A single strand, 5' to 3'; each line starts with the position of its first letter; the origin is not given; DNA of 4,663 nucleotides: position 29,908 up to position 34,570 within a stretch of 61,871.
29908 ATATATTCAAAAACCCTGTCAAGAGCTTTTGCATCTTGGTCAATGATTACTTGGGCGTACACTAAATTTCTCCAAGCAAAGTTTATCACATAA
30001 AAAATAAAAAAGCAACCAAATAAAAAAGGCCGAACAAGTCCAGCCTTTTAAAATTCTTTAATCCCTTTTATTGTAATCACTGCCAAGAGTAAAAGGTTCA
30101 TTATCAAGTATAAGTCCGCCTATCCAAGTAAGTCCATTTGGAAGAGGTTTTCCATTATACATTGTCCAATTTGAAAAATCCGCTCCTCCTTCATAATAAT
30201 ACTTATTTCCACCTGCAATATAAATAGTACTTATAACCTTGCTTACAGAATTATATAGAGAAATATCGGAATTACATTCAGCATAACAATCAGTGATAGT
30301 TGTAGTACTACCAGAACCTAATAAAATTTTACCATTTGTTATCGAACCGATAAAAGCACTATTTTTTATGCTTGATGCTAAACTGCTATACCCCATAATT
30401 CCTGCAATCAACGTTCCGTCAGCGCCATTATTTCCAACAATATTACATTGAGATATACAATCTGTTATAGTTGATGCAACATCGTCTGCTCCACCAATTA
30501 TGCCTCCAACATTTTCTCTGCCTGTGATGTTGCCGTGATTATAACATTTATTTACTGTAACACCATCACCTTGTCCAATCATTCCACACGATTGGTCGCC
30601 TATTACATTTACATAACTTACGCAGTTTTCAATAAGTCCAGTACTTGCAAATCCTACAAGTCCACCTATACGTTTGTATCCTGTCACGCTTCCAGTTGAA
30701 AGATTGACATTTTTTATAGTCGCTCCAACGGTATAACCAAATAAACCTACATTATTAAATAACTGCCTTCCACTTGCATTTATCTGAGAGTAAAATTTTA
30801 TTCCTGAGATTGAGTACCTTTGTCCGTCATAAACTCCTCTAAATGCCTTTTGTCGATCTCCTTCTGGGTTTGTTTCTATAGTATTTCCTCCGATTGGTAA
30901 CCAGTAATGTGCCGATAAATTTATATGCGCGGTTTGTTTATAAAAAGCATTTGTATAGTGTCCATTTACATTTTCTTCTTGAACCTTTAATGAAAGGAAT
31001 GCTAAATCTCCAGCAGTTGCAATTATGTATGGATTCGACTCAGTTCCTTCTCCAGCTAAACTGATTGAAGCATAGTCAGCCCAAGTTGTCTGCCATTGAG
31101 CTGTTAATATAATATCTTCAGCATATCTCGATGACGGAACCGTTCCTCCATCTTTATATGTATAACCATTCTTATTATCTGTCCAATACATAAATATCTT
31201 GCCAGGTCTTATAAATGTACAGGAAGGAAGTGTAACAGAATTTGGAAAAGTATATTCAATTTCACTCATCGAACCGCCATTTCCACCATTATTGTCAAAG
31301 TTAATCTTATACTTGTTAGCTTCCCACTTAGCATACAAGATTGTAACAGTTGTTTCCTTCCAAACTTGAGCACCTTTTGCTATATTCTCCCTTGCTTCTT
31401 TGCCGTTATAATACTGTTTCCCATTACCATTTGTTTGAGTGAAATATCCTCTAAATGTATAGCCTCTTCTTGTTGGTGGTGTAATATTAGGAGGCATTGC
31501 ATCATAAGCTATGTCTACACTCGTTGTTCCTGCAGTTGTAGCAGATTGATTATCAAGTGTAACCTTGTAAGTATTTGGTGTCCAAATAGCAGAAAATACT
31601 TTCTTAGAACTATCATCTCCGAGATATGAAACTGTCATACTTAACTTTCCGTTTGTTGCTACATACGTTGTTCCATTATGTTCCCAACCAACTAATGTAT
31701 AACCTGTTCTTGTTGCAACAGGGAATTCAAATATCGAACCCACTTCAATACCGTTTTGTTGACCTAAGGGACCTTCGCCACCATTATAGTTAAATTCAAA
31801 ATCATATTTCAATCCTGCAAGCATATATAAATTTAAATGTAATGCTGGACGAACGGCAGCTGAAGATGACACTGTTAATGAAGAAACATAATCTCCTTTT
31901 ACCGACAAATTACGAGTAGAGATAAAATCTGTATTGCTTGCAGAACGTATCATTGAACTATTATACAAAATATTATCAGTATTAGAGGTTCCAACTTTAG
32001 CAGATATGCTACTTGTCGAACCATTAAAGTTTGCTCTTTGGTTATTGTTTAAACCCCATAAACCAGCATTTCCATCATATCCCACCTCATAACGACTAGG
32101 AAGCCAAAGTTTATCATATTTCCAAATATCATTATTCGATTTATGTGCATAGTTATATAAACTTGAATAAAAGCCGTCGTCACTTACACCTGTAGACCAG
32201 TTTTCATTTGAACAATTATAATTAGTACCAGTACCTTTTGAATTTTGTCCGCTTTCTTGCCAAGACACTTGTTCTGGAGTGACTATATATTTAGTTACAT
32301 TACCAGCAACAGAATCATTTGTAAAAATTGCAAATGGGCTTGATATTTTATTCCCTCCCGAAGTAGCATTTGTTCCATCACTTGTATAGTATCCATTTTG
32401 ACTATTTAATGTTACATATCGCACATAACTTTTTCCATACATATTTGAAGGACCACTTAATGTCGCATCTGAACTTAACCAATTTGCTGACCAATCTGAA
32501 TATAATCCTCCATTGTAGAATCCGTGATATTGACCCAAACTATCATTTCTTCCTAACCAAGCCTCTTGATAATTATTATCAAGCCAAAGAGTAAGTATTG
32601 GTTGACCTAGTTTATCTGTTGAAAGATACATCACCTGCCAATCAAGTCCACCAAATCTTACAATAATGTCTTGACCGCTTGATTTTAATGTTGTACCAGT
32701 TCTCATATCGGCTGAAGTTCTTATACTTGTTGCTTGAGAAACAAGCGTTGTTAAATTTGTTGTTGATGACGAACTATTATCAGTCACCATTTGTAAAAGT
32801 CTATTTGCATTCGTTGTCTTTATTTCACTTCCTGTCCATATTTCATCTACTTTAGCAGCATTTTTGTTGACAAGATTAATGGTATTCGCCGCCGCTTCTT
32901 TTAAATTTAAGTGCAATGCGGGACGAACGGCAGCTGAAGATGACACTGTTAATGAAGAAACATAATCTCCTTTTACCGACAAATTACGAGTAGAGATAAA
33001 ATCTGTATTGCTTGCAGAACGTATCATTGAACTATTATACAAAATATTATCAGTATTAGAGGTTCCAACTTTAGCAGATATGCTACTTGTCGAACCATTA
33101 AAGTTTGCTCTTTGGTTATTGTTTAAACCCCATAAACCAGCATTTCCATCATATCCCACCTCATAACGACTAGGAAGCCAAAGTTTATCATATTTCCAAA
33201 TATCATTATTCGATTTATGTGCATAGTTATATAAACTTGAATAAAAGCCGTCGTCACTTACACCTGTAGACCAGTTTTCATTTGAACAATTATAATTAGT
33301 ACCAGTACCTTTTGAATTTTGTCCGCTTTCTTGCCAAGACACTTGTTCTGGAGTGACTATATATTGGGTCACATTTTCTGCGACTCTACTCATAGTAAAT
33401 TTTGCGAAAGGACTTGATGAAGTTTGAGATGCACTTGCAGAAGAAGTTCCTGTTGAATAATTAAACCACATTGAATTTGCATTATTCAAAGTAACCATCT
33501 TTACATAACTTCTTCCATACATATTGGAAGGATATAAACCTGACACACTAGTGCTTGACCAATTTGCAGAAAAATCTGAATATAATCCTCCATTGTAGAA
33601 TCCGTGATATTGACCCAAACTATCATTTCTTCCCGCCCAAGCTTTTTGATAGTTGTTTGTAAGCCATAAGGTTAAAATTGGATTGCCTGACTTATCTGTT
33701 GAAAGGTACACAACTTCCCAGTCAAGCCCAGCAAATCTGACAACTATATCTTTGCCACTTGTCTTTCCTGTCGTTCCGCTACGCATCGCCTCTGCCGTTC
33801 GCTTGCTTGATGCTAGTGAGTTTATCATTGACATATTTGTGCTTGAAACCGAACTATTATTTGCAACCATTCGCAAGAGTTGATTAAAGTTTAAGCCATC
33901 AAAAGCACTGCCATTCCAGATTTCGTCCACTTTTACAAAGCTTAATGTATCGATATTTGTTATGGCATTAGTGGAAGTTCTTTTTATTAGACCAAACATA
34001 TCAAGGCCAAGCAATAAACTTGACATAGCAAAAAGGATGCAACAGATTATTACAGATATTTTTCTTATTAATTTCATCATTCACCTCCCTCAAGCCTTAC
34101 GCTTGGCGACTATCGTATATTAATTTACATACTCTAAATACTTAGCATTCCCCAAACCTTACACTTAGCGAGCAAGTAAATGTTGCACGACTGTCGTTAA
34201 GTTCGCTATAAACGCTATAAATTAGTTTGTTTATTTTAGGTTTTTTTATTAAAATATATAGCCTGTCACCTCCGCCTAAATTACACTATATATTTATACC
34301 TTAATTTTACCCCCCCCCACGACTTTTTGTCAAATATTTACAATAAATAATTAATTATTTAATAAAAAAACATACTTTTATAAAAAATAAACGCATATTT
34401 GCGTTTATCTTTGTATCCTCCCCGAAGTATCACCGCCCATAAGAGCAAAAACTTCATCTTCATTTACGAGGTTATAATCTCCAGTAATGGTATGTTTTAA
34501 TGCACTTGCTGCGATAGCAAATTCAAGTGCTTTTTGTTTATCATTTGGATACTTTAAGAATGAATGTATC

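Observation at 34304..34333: G9 homopolymer fills half of the -35/-10 spacer of the 1340-aa surface-protein promoter: candidate slipped-strand phase switch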

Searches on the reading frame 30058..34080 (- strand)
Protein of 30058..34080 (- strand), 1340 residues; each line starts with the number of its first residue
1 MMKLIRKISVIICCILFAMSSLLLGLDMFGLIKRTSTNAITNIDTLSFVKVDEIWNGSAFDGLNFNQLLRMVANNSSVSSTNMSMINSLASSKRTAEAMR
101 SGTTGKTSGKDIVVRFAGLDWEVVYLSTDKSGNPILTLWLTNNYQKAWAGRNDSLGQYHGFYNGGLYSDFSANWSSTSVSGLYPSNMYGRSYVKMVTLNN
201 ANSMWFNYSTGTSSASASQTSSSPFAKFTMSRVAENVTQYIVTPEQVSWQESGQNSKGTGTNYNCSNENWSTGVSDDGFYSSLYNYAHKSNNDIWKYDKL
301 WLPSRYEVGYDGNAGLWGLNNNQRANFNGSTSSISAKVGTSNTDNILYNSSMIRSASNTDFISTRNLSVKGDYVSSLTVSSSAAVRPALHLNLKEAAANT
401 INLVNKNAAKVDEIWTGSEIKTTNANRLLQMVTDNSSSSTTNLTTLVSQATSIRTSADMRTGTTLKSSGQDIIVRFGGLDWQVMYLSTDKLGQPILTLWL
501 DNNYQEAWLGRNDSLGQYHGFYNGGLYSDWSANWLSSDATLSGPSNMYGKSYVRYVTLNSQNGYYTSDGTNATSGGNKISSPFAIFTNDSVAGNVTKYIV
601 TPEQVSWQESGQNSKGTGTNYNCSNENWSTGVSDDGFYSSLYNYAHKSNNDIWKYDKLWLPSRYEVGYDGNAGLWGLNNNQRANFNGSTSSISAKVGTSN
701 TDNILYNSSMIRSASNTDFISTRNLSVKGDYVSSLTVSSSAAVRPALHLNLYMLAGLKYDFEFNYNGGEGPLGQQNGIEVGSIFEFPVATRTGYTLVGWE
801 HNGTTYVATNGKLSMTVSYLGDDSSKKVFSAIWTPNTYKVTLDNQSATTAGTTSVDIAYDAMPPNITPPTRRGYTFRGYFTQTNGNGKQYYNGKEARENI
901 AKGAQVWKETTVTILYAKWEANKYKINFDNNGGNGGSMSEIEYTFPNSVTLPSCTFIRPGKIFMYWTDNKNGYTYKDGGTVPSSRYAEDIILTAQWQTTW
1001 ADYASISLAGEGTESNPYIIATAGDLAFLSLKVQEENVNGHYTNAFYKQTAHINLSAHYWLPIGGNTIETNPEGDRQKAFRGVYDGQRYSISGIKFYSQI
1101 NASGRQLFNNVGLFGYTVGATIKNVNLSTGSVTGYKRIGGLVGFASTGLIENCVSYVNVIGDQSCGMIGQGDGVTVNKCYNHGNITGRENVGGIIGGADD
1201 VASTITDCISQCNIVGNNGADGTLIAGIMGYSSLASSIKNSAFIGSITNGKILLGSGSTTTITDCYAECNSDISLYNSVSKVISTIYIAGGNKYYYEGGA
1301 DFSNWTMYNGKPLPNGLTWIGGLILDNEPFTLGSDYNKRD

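Call 5: search_protein_families(library=pfam, proteins=[window:30058-34080:-])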
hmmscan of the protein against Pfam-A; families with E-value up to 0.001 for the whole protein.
window:30058-34080:- (1340 aa): 2 families
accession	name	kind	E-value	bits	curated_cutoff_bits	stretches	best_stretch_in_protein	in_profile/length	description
PF09479.16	Flg_new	-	3.2e-13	50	27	1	924-995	1-65/65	Listeria-Bacteroides repeat domain (List_Bact_rpt)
PF25697.1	EBNA2_N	-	0.00013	22.3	27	0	125-146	17-38/58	EBNA-2 N-terminal dimerization domain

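Call 32: find_homologous_proteins(query=window:30058-34080:-, max_evalue=1e-10)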
Query window:30058-34080:- (1340 aa): 113 proteins with E <= 1e-10 among 8000 candidates.
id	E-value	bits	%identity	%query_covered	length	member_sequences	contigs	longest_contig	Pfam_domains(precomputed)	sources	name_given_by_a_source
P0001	0.0e+0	2963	98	100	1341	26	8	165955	PF09479.17,PF19789.7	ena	-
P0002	0.0e+0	2167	90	71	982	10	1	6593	PF09479.17,PF19789.7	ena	-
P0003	0.0e+0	1154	55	70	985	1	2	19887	PF09479.17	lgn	-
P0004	0.0e+0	1045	51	69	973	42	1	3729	PF09479.17,PF07581.18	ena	-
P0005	2.0e-203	696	35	56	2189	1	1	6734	PF19789.7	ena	-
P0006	1.7e-178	614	48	31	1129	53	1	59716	PF09479.17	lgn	-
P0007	1.8e-166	574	34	68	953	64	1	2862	PF09479.17,PF18998.7,PF07581.18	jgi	-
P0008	2.0e-158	547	37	53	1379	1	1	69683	PF19789.7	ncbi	-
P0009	7.4e-146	506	33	68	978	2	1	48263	PF09479.17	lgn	-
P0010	2.9e-133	464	42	56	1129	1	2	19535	PF19789.7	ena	-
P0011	5.3e-130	453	39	31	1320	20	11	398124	PF09479.17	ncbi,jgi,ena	jgi:uncharacterized repeat protein (TIGR02543 family)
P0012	6.4e-129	450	35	68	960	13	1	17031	PF09479.17,PF19789.7,PF18998.7,PF07581.18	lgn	-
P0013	7.1e-129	450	41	53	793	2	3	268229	PF19789.7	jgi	-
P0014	4.4e-128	447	40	55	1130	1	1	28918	PF19789.7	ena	-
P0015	1.3e-125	439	32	98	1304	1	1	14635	-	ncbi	-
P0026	2.0e-121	425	39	53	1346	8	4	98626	PF13306.13,PF19789.7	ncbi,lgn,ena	-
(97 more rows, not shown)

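Call 33: find_encoding_contigs(protein=P0003, flank=1500, max_places=5)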
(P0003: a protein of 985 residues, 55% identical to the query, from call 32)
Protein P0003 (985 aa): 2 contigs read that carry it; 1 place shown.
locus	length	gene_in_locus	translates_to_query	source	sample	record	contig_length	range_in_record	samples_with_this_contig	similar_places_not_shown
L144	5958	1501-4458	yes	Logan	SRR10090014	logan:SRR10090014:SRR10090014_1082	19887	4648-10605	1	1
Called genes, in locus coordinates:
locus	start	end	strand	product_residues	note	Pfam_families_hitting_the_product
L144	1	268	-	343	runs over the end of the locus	-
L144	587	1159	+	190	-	PF00156:Pribosyltran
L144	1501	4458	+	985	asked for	PF09479:Flg_new (weak)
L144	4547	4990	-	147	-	PF01281:Ribosomal_L9_N, PF03948:Ribosomal_L9_C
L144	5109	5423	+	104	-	-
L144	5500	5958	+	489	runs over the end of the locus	-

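Call 34: find_encoding_contigs(protein=P0006, flank=1500, max_places=5)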
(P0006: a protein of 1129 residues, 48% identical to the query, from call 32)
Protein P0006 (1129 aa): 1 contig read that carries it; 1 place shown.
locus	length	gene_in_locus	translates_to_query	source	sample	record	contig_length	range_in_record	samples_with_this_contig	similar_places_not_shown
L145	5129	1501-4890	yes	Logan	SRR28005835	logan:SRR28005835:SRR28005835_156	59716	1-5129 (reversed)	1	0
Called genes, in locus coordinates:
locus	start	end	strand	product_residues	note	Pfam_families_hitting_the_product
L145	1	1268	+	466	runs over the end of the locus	PF01266:DAO (faint), PF01946:Thi4 (weak), PF03486:HI0933_like (weak), PF05834:Lycopene_cycl (weak), PF07992:Pyr_redox_2 (faint), PF21688:FAD-depend_C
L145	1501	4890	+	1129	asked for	PF09479:Flg_new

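Call 35: find_encoding_contigs(protein=P0011, flank=1500, max_places=8)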
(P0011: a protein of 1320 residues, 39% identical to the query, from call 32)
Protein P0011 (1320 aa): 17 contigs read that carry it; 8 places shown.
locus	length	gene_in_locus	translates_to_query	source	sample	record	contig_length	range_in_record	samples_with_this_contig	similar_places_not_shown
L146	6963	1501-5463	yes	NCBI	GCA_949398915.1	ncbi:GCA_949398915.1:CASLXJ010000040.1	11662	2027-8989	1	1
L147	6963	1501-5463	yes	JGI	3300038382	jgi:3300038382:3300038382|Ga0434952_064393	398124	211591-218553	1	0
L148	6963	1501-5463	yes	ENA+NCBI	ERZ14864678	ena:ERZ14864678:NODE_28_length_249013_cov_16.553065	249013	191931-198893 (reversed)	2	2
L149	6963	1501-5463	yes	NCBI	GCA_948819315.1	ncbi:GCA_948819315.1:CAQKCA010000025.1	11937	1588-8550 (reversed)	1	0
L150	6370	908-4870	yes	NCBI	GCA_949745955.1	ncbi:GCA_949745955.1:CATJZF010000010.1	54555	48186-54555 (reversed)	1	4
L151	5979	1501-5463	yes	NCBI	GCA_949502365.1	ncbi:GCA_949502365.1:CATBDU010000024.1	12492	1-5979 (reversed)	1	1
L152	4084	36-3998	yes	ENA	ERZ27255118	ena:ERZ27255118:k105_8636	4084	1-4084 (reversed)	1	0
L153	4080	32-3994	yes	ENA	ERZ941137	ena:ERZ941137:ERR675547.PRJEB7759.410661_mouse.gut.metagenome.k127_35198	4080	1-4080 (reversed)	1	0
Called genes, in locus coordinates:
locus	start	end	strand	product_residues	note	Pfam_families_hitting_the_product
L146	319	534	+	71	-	-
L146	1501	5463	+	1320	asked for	PF09479:Flg_new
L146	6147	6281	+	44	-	PF00468:Ribosomal_L34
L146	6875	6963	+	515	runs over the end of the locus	PF02096:60KD_IMP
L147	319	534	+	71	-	-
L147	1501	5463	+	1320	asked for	PF09479:Flg_new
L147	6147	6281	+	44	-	PF00468:Ribosomal_L34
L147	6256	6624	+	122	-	PF00825:Ribonuclease_P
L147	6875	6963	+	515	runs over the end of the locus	PF02096:60KD_IMP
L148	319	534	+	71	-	-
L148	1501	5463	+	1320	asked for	PF09479:Flg_new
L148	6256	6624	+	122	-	PF00825:Ribonuclease_P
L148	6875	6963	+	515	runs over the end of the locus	PF02096:60KD_IMP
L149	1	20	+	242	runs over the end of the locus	-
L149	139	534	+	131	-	-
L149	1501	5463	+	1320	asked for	PF09479:Flg_new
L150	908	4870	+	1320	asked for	PF09479:Flg_new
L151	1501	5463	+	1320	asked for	PF09479:Flg_new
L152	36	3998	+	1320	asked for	PF09479:Flg_new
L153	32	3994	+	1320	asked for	PF09479:Flg_new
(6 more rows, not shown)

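Call 36: find_encoding_contigs(protein=P0026, flank=1500, max_places=5)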
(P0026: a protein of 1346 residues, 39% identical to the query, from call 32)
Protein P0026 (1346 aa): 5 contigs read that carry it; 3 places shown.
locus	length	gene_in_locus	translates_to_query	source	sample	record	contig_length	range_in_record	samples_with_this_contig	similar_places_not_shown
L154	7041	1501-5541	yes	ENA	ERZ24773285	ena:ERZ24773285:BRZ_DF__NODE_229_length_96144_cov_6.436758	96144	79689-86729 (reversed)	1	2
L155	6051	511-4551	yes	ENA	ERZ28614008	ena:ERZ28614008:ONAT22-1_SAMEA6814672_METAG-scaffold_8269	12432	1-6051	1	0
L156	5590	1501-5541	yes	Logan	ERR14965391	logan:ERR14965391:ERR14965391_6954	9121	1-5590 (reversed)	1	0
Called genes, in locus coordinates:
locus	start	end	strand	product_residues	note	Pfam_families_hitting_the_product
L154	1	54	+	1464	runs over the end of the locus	PF09479:Flg_new (faint), PF18998:Flg_new_2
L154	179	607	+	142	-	PF02502:LacAB_rpiB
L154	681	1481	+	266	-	-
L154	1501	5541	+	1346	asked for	PF19789:DUF6273, PF13306:LRR_5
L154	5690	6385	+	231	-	-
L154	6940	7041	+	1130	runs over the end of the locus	PF16403:Bact_surface_Ig-like (faint), PF04234:CopC (faint)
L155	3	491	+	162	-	?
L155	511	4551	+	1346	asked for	PF19789:DUF6273, PF13306:LRR_5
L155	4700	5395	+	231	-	-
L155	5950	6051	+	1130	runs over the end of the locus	PF16403:Bact_surface_Ig-like (faint), PF04234:CopC (faint)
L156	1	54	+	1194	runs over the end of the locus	?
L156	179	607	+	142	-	PF02502:LacAB_rpiB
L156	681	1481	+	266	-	-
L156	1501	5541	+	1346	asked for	PF19789:DUF6273, PF13306:LRR_5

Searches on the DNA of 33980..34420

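Call 13: search_rna_families(source=window, start=33980, end=34420, threshold=evalue, max_evalue=10)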
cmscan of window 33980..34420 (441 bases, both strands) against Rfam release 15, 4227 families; matches with E-value up to 10: 8.
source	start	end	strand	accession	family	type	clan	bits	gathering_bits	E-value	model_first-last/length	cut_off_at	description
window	34036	34085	-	RF00086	SNORD27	Gene; snRNA; snoRNA; CD-box;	-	17.3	52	4.1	1-71/71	no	Small nucleolar RNA SNORD27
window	34027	34083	-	RF01175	snoU83D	Gene; snRNA; snoRNA; CD-box;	-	16.3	55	2.4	23-78/81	no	Small nucleolar RNA U83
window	33985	34085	-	RF01499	Afu_191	Gene; snRNA; snoRNA; CD-box;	-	15.4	60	5.2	1-93/93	no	A. fumigatus snoRNA Afu_191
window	34039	34082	-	RF00571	SNORD65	Gene; snRNA; snoRNA; CD-box;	CL00057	13.2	41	3.6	1-73/73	no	Small nucleolar RNA SNORD65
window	33980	34070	-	RF01906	HOTAIR_3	Gene; lncRNA;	-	11.9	80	3.5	1-81/98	3'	HOTAIR conserved region 3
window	34384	34420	-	RF01394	isrK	Gene; sRNA;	-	11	50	7.8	37-77/77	5'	isrK Hfq binding RNA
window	34362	34410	+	RF02377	SurA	Gene; sRNA;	-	9.9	100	3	1-279/279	no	SurA sRNA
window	34159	34298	-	RF01295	SCARNA7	Gene; snRNA; snoRNA; scaRNA;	-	9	65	4.1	1-330/330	no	Small Cajal body-specific RNA 7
